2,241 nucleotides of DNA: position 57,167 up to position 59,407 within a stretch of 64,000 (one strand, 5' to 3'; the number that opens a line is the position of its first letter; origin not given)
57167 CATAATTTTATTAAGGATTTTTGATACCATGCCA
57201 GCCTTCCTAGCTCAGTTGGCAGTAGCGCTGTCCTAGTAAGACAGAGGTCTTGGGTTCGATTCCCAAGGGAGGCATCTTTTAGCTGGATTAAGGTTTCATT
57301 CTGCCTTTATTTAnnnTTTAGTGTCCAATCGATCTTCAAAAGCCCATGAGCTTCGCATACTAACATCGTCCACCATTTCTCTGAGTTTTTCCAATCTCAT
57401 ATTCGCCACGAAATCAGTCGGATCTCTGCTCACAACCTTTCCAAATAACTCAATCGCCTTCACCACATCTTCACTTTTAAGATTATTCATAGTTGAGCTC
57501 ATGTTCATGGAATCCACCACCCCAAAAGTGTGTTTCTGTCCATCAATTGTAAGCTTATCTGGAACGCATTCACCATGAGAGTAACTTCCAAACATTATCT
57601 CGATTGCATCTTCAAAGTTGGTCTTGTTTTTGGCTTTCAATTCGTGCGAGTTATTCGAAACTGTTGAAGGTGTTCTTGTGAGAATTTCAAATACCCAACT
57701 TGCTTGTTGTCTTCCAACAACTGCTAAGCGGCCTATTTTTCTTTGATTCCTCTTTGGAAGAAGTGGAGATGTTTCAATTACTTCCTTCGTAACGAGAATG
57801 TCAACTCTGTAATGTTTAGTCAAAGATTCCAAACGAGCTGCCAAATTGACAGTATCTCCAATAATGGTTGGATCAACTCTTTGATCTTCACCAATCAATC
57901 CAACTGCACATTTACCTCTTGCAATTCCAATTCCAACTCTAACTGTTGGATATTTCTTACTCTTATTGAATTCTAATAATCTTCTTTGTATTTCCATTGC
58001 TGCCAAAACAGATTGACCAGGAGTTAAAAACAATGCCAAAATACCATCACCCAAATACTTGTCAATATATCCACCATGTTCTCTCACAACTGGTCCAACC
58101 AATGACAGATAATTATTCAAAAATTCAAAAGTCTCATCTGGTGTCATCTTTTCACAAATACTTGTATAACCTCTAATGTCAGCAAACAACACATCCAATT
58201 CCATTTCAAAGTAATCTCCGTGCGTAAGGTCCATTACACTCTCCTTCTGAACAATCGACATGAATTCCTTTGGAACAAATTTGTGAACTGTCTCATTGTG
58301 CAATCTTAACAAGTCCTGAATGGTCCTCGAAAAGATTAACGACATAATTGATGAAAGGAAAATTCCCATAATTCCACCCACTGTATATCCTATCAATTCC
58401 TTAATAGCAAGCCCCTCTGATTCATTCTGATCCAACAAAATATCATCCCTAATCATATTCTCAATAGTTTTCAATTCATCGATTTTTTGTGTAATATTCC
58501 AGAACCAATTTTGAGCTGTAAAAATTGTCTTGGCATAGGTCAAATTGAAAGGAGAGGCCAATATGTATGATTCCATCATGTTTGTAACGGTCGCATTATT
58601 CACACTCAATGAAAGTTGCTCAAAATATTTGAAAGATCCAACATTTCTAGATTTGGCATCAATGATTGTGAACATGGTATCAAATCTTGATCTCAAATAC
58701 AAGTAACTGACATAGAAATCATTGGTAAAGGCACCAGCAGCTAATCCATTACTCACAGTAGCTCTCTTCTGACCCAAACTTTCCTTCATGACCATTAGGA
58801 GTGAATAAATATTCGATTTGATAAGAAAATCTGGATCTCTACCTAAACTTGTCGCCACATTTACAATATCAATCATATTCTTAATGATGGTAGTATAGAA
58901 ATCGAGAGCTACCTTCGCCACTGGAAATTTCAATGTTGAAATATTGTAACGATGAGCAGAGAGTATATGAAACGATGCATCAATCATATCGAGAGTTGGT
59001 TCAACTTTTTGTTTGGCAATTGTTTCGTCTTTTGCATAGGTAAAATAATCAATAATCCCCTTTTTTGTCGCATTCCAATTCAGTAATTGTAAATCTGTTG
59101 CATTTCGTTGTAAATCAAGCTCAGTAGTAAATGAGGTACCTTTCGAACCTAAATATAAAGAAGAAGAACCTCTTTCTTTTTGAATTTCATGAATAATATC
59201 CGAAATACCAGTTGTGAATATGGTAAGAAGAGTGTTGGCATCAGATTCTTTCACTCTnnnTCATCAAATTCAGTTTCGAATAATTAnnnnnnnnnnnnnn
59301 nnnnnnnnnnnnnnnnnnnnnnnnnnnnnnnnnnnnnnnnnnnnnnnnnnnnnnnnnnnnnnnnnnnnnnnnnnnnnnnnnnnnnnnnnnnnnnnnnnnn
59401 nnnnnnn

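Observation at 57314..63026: Tandem pair of receptor-type class III cyclases with an uncharacterised two-TM extracellular sensor and a conserved intron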

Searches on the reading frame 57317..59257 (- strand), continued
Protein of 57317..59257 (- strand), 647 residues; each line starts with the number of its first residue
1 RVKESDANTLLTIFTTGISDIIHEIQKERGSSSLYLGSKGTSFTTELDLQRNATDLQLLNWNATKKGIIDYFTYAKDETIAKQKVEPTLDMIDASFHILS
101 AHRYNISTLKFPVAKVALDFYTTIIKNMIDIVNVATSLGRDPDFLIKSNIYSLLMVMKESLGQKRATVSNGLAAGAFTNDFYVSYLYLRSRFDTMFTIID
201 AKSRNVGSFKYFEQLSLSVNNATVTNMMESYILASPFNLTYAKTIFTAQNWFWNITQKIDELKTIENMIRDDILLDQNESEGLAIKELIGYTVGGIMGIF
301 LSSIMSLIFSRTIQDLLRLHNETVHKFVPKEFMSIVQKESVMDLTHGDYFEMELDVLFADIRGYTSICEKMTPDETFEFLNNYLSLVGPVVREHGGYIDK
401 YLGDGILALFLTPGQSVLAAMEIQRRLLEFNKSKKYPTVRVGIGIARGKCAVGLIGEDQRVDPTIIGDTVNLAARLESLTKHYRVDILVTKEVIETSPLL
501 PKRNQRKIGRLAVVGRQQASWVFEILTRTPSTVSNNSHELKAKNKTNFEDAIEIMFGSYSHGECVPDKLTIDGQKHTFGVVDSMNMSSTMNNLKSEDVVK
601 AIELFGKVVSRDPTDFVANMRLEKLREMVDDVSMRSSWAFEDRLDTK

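Call 25: find_encoding_contigs(protein=P0161, flank=10000, max_places=2)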
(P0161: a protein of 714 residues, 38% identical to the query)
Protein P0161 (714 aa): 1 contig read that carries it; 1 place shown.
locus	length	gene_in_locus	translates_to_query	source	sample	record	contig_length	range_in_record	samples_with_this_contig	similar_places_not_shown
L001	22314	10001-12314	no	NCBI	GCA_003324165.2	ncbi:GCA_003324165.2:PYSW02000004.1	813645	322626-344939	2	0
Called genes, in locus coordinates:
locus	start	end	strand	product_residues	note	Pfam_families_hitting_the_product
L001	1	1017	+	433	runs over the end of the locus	-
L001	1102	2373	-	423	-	-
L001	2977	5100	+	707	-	-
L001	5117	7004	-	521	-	PF01229:Glyco_hydro_39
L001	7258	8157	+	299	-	PF25238:OGFOD2-like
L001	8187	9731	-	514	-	PF10312:Cactin_mid, PF09732:CactinC_cactus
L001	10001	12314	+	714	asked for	PF08376:NIT, PF00211:Guanylate_cyc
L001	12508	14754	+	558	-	PF08376:NIT (weak), PF00211:Guanylate_cyc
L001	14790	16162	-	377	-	PF00702:Hydrolase (faint), PF13344:Hydrolase_6, PF13242:Hydrolase_like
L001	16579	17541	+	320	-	-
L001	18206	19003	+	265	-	-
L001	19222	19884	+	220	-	-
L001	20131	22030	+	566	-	PF25880:WHD_CHMP7_1st, PF03357:Snf7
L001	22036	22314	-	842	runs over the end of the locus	-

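Call 26: find_encoding_contigs(protein=P0010, flank=10000, max_places=2)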
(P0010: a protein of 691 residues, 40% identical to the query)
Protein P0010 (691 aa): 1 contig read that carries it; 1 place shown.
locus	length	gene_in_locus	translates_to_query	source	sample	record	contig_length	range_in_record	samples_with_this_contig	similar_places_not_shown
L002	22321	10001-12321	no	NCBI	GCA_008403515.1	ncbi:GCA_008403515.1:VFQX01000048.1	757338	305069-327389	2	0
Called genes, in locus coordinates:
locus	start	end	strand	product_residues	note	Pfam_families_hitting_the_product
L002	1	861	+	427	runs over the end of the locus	PF03372:Exo_endo_phos (faint)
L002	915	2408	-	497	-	-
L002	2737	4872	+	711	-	-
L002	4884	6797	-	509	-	PF01229:Glyco_hydro_39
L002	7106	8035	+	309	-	PF25238:OGFOD2-like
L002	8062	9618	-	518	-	PF10312:Cactin_mid, PF09732:CactinC_cactus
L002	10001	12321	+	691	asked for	PF08376:NIT, PF00211:Guanylate_cyc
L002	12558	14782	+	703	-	PF08376:NIT, PF00211:Guanylate_cyc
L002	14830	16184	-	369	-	PF00702:Hydrolase (faint), PF13344:Hydrolase_6, PF13242:Hydrolase_like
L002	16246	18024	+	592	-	PF00078:RVT_1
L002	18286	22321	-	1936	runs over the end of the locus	PF14529:Exo_endo_phos_2, PF00078:RVT_1, PF00075:RNase_H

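Call 29: find_encoding_contigs(protein=P0017, flank=10000, max_places=1)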
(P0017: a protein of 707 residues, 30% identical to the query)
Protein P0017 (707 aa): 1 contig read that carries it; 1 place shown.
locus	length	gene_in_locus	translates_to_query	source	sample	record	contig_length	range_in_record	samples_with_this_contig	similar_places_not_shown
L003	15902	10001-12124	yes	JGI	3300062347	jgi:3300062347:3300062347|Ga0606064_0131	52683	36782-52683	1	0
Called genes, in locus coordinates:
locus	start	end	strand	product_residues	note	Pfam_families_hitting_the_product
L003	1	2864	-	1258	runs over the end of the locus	PF10433:Beta-prop_RSE1_1st, PF23726:Beta-prop_RSE1_2nd, PF03178:CPSF_A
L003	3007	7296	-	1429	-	PF14641:HTH_44, PF22706:Tex_central_region, PF14639:YqgF, PF14635:HHH_7, PF17674:HHH_9, PF14633:SH2_2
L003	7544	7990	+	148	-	PF09184:PPP4R2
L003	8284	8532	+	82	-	PF23297:ACP_SdgA_C (weak), PF00550:PP-binding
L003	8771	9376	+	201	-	-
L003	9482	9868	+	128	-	PF12678:zf-rbx1, PF12861:zf-ANAPC11, PF13639:zf-RING_2 (weak)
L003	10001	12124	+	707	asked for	PF08376:NIT, PF00211:Guanylate_cyc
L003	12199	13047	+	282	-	-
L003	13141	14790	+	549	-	PF13855:LRR_8 (faint), PF23598:LRR_14 (faint), PF12799:LRR_4 (faint), PF24758:LRR_At5g56370 (weak)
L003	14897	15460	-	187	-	PF00025:Arf, PF00071:Ras, PF01926:MMR_HSR1, PF04670:Gtr1_RagA, PF08477:Roc, PF09439:SRPRB, PF00009:GTP_EFTU (weak), PF00503:G-alpha (weak)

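Call 30: find_encoding_contigs(protein=P0009, flank=10000, max_places=1)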
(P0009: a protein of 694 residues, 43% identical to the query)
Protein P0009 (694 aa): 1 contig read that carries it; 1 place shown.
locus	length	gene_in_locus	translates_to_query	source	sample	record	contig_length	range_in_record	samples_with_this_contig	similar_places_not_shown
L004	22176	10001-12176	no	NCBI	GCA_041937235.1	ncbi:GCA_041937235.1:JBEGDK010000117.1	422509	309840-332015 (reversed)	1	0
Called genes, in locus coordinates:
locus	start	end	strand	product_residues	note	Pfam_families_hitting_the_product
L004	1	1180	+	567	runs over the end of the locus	PF10443:RNA12 (faint), PF24883:NPHP3_N (faint), PF01637:ATPase_2, PF13191:AAA_16 (faint), PF00004:AAA (faint), PF07728:AAA_5 (weak), PF13173:AAA_14 (faint), PF13401:AAA_22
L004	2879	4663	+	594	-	-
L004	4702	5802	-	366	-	PF03981:Ubiq_cyt_C_chap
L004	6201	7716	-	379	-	PF00415:RCC1 (faint), PF25390:WD40_RLD, PF13540:RCC1_2 (weak)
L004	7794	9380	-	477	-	-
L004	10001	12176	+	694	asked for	PF08376:NIT, PF00211:Guanylate_cyc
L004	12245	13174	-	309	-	PF00782:DSPc (weak), PF13350:Y_phosphatase3 (weak)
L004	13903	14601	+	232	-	-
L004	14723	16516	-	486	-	PF07690:MFS_1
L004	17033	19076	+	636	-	PF00646:F-box (weak), PF12937:F-box-like (weak), PF00071:Ras, PF08477:Roc (weak)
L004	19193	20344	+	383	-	-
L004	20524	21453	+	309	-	PF00025:Arf (weak), PF00071:Ras, PF08477:Roc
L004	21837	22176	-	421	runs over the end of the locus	PF00022:Actin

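Call 43: predict_structure(alignment_id=A1)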
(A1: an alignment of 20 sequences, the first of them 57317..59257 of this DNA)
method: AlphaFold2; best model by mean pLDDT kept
length: 647 residues; sequences in the alignment: 20
mean_pLDDT: 83.6   pTM: 0.50
mean pLDDT of the five models: 83.6, 83.1, 80.3, 76.6, 73.8
residues with pLDDT >= 90: 298; 70-90: 257; 50-70: 45; < 50: 47
segments of 3 or more residues with pLDDT < 50: 559-593, 633-639, 645-647
pLDDT, mean of each block of 10 residues (from residue 1): 88 95 97 95 95 97 95 86 94 96 95 91 97 90 91 96 95 90 94 94 87 89 87 89 91 94 94 91 90 92 89 75 59 75 75 90 85 86 87 86 85 90 89 79 91 69 76 89 90 86 87 69 83 67 89 70 35 33 43 65 90 88 80 48 47
secondary structure, 60 per line:
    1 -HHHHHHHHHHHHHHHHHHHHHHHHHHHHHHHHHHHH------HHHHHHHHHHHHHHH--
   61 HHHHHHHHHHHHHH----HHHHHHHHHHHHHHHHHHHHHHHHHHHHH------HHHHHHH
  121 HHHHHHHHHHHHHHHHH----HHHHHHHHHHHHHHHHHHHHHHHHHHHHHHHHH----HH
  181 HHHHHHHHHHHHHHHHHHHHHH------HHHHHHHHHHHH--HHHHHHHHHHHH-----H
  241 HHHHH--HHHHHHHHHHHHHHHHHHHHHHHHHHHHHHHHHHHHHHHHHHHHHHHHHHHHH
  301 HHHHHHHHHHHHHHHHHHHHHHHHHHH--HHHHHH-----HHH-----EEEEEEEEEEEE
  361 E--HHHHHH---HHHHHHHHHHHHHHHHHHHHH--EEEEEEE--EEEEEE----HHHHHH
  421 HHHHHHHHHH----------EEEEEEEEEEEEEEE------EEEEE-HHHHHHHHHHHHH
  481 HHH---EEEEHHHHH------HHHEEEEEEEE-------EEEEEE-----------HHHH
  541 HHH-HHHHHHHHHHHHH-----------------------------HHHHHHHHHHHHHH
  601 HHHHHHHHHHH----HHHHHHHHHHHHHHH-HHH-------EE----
elements in order: H2-37 H44-58 H61-74 H79-107 H114-137 H142-174 H179-202 H209-220 H223-234 H240-245 H248-327 H330-335 E349-361 H364-369 H373-393 E396-402 E405-410 H415-430 E441-455 E462-466 H468-483 E487-490 H491-495 E505-512 E520-525 H537-543 H545-557 H587-611 H616-630

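Call 46: fold_search(model_id=the predicted structure, library=pdb)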
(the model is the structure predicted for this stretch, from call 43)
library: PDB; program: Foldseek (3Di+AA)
matches with E <= 10: 437; with E <= 0.001: 179
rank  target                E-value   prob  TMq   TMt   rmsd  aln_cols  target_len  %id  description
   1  4yut_A                2.8e-12  1.00  0.31  0.55   4.9       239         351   26  Crystal structure of photoactivated adenylyl cyclase of a cyanobacteriaOscillatoria acuminata in orthorhombic form (released 2016-06-01)
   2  4yus                  6.6e-12  1.00  0.30  0.54   7.9       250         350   25  Crystal structure of photoactivated adenylyl cyclase of a cyanobacteriaOscillatoria acuminata in hexagonal form (released 2016-06-01)
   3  8qfi                  3.4e-11  1.00  0.29  0.55   3.2       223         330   26  Room temperature crystal structure of the Photoactivated Adenylate Cyclase OaPAC after blue light excitation at 1.8 us d (released 2023-11-01)
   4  8qfg                  6.4e-11  1.00  0.29  0.55   3.4       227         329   26  Cryogenic crystal structure of the Photoactivated Adenylate Cyclase OaPAC after 5 seconds of blue light illumination (released 2023-11-01)
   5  9f1x                  7.2e-11  1.00  0.29  0.53   3.2       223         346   26  SSX room temperature structure of Oscillatoria acuminata adenylyate cyclase. (released 2025-02-26)
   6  9f1y                  8.2e-11  1.00  0.30  0.53   5.2       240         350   24  Crystal structure of Oscillatoria acuminata adenylyate cyclase at 100K (released 2025-02-26)
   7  3r5g_A                1.2e-10  1.00  0.25  0.78   2.7       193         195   28  Crystal structure of the adenylyl cyclase CyaB from P. aeruginosa (released 2012-01-11)
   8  5mbe_B                1.4e-10  1.00  0.31  0.58   5.9       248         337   20  Structure of a bacterial light-regulated adenylyl cylcase (released 2017-04-05)
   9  9f1z                  1.4e-10  1.00  0.30  0.53   3.1       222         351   27  Crystal structure of adenylyate cyclase variant Y6W (released 2025-02-26)
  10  9f1w                  1.6e-10  1.00  0.29  0.53   3.3       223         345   26  SFX room temperature structure of Oscillatoria acuminata adenylyate cyclase. (released 2025-02-26)
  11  5mbd_B                1.7e-10  1.00  0.31  0.57   5.9       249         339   21  Structure of a bacterial light-regulated adenylyl cylcase (released 2017-04-05)
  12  5mbj_A                1.9e-10  1.00  0.30  0.56   3.0       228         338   22  Structure of a bacterial light-regulated adenylyl cyclase (released 2017-04-05)
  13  5mbk                  1.9e-10  1.00  0.31  0.58   6.0       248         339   20  Structure of a bacterial light-regulated adenylyl cylcase (released 2017-04-05)
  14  5nby                  2.1e-10  1.00  0.30  0.56   6.2       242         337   21  Structure of a bacterial light-regulated adenylyl cylcase (released 2017-04-05)
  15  1wc0_A                2.6e-10  1.00  0.25  0.77   3.7       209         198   27  Soluble adenylyl cyclase CyaC from S. platensis in complex with alpha, beta-methylene-ATP (released 2004-12-20)
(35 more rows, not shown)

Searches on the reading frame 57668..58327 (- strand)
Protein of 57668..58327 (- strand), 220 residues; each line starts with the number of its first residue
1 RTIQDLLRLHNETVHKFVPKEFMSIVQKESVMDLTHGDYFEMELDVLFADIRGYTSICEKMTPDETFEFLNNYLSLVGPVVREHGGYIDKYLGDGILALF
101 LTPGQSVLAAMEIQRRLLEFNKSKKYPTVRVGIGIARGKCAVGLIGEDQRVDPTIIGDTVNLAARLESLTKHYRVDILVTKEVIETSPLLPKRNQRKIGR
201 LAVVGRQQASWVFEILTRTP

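Call 55: search_solved_structures(query=window:57668-58327:-, max_evalue=1e-10, show_alignments=5)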
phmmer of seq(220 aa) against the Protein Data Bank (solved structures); distinct sequences matched with E-value up to 1e-10: 19.
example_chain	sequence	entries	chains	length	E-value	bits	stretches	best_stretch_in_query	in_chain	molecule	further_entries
2w01_A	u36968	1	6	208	2e-20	76.6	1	44-177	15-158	ADENYLATE CYCLASE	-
3r5g_A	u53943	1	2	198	3.4e-20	75.8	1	43-214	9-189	CyaB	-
6fht_A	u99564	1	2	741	6.2e-20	75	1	43-176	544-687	Bacteriophytochrome,Adenylate cyclase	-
5x4t_A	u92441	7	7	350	2.4e-19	73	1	42-183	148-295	Photoactivated adenylyl cyclase | Family 3 adenylate cyclase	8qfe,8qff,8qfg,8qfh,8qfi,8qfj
9f1z_A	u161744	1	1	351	2.4e-19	73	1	42-183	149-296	Family 3 adenylate cyclase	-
5x4u_A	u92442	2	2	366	2.6e-19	72.9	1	42-183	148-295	Photoactivated adenylyl cyclase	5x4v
4yus_A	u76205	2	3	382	2.9e-19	72.8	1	42-183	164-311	Family 3 adenylate cyclase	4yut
9f1w_A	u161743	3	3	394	3.2e-19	72.7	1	42-183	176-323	Family 3 adenylate cyclase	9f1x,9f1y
5mbh_A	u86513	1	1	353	2.6e-17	66.4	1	9-180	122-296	Beta subunit of photoactivated adenylyl cyclase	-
5mbk_A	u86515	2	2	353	1.2e-16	64.3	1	10-180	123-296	Beta subunit of photoactivated adenylyl cyclase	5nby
5m27_A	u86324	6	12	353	1.2e-16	64.3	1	10-180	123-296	Beta subunit of photoactivated adenylyl cyclase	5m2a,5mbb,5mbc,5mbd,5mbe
5mbj_A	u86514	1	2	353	1.4e-16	64.1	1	12-180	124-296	Beta subunit of photoactivated adenylyl cyclase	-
5mbg_A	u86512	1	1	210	2.4e-16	63.2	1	42-181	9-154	Beta subunit of photoactivated adenylyl cyclase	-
1wc1_A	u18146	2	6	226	4.5e-16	62.4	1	44-173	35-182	ADENYLATE CYCLASE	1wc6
1wc0_A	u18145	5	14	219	4.9e-16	62.3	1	44-173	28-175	ADENYLATE CYCLASE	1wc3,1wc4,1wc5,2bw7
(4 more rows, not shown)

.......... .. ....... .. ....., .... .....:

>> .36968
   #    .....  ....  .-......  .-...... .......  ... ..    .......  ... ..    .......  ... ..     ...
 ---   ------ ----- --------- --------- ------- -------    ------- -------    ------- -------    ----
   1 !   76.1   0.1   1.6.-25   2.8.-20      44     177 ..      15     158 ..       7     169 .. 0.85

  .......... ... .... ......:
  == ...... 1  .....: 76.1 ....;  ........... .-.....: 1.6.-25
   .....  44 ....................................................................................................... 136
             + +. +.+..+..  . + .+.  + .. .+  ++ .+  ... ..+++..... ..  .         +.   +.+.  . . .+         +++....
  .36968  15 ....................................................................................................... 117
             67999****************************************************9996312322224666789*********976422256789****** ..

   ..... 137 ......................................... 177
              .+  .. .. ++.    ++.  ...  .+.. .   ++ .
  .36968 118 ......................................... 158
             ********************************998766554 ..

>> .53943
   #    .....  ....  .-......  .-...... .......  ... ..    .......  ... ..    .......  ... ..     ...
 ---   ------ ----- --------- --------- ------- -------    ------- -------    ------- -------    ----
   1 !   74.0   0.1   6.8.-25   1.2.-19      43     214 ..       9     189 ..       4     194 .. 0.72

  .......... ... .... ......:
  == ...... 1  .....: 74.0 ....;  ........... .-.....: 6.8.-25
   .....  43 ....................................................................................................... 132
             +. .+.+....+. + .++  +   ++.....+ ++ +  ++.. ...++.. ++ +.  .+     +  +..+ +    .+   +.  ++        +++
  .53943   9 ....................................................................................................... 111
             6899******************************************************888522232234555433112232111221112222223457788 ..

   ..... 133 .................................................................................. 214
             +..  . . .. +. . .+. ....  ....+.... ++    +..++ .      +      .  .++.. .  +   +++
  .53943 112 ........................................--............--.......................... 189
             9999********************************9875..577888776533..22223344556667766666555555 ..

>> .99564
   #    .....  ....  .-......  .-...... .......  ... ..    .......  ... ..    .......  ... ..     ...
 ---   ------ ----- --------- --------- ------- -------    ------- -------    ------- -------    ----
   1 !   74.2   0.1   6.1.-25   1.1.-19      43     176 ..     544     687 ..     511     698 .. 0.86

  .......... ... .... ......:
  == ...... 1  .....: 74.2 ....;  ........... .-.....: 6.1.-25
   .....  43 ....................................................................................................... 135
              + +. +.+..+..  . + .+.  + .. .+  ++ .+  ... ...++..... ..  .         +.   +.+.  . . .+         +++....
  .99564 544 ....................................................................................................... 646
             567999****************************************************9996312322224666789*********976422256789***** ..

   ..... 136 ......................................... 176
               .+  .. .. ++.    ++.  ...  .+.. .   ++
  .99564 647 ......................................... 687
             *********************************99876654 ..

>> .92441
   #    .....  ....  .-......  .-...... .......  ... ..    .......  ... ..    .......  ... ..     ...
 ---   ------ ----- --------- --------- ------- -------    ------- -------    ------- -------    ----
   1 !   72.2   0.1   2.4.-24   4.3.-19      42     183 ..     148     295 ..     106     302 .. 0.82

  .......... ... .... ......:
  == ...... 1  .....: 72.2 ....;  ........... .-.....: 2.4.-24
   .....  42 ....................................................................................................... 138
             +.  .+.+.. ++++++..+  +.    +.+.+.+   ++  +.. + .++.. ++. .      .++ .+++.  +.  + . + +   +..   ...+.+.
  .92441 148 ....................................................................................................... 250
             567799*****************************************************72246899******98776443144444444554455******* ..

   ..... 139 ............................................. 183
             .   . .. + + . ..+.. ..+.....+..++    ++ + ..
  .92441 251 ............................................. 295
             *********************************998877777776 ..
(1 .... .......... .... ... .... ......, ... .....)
